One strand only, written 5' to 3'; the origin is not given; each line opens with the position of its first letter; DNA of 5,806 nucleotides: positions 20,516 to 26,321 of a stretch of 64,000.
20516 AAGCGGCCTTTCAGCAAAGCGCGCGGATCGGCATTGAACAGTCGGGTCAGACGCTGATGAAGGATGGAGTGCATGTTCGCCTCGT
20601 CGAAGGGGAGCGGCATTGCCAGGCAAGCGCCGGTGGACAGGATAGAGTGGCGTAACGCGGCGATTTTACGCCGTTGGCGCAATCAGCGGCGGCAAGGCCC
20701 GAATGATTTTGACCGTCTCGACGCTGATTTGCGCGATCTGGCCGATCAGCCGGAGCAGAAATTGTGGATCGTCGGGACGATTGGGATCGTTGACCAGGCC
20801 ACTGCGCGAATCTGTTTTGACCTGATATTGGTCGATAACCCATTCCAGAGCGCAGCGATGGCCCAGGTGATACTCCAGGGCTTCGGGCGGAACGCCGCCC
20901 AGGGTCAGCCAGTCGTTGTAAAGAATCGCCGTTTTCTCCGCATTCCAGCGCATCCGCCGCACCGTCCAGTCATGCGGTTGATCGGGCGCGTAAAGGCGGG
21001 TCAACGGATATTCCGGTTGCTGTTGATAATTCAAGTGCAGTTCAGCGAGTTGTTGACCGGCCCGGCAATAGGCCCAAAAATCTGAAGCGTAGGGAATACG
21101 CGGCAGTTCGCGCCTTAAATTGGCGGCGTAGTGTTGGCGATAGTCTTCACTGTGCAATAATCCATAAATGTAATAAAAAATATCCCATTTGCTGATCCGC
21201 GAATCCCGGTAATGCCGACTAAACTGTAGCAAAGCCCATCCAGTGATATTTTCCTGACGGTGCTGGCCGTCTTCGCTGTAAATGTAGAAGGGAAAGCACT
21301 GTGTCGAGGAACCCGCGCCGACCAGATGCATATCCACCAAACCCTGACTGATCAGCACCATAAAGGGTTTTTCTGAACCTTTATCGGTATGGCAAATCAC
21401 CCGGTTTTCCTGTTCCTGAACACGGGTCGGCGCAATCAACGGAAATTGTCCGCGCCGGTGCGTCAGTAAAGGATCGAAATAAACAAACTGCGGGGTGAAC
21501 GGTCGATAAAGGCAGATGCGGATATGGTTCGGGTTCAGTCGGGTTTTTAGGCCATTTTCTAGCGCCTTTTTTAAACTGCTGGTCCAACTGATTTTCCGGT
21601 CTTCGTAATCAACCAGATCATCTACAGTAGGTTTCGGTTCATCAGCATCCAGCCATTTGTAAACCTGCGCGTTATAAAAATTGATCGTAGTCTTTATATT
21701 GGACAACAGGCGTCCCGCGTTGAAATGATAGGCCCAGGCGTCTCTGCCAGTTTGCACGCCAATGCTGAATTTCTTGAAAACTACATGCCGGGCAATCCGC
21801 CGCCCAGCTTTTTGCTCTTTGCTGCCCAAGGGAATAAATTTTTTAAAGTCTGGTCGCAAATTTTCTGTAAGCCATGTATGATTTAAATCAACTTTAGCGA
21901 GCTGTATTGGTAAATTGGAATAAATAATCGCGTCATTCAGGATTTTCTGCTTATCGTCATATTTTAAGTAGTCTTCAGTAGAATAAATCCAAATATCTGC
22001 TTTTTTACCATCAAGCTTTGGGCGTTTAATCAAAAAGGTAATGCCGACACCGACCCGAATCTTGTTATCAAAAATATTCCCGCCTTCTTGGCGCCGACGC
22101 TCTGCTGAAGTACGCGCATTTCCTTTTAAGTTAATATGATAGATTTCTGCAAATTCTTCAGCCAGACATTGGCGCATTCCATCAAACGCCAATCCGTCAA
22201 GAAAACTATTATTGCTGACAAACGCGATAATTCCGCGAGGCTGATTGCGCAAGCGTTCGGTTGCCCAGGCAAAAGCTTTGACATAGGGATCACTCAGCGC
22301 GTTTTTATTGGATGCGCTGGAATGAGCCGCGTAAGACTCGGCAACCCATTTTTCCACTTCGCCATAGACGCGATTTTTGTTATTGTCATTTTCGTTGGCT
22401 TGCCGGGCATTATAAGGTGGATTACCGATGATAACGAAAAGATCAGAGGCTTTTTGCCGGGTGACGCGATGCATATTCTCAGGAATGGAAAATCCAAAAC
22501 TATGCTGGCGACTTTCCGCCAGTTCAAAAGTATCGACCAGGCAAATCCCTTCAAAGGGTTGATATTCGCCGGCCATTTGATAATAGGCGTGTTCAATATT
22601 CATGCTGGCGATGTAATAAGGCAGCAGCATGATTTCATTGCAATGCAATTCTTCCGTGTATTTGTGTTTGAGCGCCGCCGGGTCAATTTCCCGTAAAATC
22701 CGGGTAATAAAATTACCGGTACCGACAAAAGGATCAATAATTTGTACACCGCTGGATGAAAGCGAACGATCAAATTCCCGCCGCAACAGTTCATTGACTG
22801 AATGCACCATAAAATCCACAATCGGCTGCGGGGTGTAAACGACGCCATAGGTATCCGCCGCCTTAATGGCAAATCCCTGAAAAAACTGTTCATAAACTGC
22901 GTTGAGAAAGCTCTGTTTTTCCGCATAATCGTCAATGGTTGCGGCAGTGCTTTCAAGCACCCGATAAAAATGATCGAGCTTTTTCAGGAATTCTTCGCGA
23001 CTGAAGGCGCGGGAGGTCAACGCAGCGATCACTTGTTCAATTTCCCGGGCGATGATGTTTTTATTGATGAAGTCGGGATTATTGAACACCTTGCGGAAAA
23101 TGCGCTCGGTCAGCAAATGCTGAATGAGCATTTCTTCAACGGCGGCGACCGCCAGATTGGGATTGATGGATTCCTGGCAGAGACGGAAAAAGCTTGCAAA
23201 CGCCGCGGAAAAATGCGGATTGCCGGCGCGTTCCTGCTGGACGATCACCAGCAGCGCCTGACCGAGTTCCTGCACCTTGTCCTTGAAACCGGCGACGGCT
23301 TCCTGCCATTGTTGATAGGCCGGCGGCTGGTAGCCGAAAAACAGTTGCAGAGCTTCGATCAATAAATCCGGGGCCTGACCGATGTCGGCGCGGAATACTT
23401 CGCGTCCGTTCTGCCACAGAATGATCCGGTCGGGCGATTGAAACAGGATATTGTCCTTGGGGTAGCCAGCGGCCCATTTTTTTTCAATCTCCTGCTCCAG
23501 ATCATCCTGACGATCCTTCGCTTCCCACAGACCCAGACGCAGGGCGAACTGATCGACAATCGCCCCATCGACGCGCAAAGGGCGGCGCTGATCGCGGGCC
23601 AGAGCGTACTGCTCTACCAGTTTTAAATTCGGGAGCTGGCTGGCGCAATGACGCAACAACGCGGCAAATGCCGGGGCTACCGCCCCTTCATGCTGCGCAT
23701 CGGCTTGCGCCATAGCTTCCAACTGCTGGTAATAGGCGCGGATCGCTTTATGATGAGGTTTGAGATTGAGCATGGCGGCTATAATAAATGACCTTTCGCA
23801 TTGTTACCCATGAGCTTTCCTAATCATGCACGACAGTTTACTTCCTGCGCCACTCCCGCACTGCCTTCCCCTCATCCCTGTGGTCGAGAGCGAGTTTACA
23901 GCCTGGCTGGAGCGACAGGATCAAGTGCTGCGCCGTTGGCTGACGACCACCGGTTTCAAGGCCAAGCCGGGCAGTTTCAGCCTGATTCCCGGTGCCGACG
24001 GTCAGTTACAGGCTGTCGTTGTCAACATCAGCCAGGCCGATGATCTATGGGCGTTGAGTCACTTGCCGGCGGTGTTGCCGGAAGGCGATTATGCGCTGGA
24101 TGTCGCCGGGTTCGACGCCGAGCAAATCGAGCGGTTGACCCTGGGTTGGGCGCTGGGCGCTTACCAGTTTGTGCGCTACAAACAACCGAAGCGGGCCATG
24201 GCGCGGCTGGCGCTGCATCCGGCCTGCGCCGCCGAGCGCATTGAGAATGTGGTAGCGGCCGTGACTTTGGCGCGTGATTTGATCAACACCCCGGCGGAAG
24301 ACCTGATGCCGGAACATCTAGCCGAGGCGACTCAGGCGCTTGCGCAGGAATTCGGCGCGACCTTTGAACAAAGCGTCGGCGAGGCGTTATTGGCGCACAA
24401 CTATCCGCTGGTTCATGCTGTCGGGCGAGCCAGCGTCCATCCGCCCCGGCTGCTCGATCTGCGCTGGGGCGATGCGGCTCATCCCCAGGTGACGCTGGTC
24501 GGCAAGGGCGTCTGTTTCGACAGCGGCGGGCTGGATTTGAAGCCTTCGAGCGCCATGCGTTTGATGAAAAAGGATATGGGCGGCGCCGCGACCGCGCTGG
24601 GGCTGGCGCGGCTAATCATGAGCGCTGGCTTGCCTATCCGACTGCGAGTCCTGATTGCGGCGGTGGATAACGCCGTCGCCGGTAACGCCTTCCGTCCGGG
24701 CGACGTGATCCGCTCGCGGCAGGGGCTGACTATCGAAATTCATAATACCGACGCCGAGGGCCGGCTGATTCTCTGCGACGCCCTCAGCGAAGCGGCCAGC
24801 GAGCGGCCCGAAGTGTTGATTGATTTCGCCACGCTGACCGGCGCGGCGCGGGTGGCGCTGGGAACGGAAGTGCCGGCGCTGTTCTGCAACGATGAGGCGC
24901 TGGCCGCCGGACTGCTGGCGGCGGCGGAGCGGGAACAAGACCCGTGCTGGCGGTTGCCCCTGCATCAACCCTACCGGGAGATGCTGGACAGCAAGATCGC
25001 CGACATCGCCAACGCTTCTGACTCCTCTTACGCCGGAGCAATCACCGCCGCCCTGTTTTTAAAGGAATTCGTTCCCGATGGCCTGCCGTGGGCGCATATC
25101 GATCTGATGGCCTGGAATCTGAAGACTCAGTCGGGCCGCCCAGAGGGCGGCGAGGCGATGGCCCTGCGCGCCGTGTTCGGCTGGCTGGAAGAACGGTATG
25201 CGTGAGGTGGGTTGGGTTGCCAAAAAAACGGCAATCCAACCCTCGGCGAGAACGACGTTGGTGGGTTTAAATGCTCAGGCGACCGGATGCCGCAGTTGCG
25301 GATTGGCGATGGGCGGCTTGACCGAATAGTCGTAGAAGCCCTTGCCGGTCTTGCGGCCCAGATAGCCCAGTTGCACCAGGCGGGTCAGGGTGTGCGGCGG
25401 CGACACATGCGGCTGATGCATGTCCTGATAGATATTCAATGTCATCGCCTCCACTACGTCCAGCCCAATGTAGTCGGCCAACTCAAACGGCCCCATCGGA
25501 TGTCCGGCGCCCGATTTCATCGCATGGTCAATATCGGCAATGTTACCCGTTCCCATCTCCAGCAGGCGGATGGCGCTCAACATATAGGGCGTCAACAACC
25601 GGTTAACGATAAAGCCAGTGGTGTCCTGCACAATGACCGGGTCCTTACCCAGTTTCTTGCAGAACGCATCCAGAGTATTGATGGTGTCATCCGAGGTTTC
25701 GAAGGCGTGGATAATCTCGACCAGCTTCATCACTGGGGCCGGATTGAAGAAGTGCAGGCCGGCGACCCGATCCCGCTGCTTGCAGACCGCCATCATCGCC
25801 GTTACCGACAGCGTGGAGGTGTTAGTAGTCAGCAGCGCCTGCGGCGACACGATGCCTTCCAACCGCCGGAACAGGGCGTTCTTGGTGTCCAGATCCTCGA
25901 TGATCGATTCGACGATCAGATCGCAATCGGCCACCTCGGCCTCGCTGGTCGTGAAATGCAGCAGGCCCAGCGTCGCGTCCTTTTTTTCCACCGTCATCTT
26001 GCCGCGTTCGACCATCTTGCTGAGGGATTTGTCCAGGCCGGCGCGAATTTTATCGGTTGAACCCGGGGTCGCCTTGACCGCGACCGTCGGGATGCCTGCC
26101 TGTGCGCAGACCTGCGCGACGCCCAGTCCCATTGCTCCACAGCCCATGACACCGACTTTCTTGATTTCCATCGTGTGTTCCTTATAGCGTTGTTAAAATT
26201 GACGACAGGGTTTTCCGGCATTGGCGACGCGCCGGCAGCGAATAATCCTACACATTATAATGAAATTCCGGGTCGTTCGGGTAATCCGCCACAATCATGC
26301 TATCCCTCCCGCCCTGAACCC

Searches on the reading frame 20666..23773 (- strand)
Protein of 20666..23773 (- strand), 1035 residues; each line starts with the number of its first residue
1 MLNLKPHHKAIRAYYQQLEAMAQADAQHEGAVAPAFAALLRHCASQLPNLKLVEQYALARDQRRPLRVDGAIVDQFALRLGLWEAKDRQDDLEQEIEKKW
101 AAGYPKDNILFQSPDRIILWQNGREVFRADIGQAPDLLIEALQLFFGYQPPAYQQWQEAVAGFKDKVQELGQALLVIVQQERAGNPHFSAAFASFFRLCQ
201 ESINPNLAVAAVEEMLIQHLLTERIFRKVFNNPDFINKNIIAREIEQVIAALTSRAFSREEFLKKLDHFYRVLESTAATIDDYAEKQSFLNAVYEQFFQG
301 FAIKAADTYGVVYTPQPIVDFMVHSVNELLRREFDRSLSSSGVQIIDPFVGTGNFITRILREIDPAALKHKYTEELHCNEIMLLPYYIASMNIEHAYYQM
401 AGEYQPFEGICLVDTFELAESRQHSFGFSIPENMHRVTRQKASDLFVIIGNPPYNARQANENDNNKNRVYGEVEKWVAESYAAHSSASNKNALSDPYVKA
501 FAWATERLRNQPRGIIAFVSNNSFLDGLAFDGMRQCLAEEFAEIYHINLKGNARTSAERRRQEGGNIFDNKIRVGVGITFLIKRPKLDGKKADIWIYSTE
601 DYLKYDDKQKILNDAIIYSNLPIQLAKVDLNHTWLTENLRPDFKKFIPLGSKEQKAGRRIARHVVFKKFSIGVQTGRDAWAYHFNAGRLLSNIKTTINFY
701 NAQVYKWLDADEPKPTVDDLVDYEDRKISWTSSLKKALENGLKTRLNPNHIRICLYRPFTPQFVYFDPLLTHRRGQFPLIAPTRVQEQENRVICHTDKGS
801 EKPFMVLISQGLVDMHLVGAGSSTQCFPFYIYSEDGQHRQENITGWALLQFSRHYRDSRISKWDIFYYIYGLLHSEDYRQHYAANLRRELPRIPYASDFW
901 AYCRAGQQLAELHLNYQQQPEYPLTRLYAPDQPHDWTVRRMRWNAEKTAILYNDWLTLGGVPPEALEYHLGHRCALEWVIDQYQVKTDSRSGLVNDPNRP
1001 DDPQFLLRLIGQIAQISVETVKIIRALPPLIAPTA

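Call 85: search_protein_families(library=pfam, proteins=[window:20666-23773:-], max_evalue=0.00001)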
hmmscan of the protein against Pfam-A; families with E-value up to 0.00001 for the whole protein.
window:20666-23773:- (1035 aa): 4 families
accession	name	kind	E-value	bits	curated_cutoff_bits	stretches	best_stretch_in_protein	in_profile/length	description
PF18135.7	Type_ISP_C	-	8.7e-98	328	25.9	1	665-999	2-329/342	Type ISP C-terminal specificity domain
PF22240.1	ISP_coupler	-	6.4e-16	59.3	27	1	166-282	8-123/126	Type ISP restriction-modification enzyme, coupler domain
PF02384.22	N6_Mtase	-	3.7e-12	46.6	20.4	1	289-468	5-148/311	N-6 DNA Methylase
PF20473.4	MmeI_Mtase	-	9.5e-07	28.7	27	1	342-538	20-216/259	MmeI, DNA-methyltransferase domain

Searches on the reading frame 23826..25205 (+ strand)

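Call 85: search_protein_families(library=pfam, proteins=[window:23826-25205:+], max_evalue=0.00001)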
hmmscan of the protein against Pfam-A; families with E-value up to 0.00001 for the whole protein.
window:23826-25205:+ (459 aa): 2 families
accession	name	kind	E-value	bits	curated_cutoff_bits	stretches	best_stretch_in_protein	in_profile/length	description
PF00883.26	Peptidase_M17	-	1.6e-104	349.9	25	1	148-448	2-307/310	Cytosol aminopeptidase family, catalytic domain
PF21337.3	Peptidase_M17_N_1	-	1.1e-34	119.5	27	1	15-130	2-117/118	M17 aminopeptidase, N-terminal domain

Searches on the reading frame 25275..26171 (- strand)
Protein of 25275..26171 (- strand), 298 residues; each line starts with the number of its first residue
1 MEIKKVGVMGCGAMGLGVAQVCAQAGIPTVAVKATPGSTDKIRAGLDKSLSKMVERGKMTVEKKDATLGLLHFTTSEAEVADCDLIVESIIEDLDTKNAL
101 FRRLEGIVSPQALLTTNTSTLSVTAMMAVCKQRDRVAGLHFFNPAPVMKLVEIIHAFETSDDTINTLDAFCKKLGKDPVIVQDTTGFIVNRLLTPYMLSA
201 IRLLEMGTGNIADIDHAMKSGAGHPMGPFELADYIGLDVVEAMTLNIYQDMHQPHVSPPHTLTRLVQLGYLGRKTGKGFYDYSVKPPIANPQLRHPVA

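Call 85: search_protein_families(library=pfam, proteins=[window:25275-26171:-], max_evalue=0.00001)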
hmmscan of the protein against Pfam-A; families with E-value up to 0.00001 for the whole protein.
window:25275-26171:- (298 aa): 2 families
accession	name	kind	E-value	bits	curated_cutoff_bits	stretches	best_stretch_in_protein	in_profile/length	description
PF02737.24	3HCDH_N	-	3.9e-57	193.5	22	1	5-184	1-180/180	3-hydroxyacyl-CoA dehydrogenase, NAD binding domain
PF00725.27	3HCDH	-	9.5e-33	113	22.1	1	186-282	1-97/97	3-hydroxyacyl-CoA dehydrogenase, C-terminal domain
